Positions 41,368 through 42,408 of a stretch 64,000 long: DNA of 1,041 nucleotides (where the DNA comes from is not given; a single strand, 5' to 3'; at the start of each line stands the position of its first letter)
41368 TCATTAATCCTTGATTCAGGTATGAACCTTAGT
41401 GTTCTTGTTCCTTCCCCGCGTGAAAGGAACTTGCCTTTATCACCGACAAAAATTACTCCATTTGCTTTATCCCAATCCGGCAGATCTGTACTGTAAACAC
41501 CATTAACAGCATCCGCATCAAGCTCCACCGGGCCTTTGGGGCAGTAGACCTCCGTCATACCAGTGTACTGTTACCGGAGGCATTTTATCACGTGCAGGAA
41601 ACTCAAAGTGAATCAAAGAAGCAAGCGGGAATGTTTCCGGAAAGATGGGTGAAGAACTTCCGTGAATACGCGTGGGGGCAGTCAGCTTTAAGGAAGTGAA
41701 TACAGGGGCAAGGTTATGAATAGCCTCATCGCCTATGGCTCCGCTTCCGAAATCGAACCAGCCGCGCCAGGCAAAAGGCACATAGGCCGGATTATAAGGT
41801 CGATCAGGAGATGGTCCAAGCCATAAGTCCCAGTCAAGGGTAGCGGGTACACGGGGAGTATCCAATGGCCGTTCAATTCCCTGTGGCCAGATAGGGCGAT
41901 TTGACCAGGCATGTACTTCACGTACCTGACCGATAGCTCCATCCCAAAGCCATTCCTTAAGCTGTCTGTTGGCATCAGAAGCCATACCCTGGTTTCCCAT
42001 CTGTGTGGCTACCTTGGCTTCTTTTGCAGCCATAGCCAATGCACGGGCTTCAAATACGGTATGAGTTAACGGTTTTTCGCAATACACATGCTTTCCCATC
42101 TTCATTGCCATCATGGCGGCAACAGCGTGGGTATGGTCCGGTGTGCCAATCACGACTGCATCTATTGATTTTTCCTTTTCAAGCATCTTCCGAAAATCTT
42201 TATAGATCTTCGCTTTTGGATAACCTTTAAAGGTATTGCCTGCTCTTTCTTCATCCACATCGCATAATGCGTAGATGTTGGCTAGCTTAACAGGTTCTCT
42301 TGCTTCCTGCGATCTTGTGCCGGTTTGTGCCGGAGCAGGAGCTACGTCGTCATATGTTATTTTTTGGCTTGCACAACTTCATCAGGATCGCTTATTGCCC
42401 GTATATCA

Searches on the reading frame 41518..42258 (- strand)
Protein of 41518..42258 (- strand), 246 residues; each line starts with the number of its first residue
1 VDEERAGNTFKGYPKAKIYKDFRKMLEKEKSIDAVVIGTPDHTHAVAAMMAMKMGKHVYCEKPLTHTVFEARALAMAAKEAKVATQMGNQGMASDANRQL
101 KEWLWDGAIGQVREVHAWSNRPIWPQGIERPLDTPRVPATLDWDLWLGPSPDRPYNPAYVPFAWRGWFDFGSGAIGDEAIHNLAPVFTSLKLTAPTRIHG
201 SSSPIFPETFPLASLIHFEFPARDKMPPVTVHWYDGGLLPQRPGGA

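Call 77: search_protein_families(library=pfam, proteins=[window:41518-42258:-], max_evalue=0.00001)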
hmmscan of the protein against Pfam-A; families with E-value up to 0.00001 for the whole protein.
window:41518-42258:- (246 aa): 2 families
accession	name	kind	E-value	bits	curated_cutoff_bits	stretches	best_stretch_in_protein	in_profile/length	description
PF01408.29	GFO_IDH_MocA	-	1.3e-16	61.8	24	1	14-88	46-119/120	Oxidoreductase family, NAD-binding Rossmann fold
PF19051.5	GFO_IDH_MocA_C2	-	1.3e-12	48.2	23.3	1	131-188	42-99/254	Oxidoreductase family, C-terminal alpha/beta domain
